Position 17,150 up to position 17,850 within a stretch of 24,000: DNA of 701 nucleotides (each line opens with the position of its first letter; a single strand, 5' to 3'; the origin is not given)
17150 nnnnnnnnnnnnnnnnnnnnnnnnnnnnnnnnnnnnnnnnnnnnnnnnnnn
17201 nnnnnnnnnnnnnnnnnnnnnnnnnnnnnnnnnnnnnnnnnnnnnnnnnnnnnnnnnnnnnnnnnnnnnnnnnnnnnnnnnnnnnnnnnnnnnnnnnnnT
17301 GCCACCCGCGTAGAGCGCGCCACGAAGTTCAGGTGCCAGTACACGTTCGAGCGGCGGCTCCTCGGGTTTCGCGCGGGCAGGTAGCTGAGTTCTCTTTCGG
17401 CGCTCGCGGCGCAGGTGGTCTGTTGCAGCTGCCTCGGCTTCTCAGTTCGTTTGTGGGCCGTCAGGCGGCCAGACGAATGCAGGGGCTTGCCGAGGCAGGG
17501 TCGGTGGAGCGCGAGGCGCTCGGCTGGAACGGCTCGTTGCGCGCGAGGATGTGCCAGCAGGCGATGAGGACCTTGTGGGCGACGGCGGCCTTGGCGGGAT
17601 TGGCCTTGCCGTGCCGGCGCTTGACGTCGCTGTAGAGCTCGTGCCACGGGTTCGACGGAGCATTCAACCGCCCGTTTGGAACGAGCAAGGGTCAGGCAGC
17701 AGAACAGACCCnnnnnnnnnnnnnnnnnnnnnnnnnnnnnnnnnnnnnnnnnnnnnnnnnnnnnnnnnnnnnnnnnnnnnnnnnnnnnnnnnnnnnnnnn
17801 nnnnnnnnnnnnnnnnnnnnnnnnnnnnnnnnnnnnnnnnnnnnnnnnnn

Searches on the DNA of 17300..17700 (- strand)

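Call 120: search_dna_similar(query=window:17300-17700:-, collection=plasmids, mode=distant, max_rows=8)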
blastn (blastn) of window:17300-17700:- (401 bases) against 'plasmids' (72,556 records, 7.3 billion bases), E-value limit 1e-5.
No match.

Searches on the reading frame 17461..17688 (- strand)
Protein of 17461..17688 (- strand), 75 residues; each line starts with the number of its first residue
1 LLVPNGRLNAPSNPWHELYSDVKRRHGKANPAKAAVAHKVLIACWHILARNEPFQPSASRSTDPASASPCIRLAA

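Call 36: search_protein_families(library=pfam, proteins=[window:17461-17688:-], max_evalue=0.01)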
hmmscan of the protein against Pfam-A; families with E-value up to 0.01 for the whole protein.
window:17461-17688:- (75 aa): 0 families

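Call 121: search_dna_similar(query=window:17461-17688:-, collection=plasmids, mode=protein, max_rows=8, max_evalue=0.001)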
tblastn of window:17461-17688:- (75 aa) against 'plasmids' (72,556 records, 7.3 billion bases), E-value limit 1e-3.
No match.
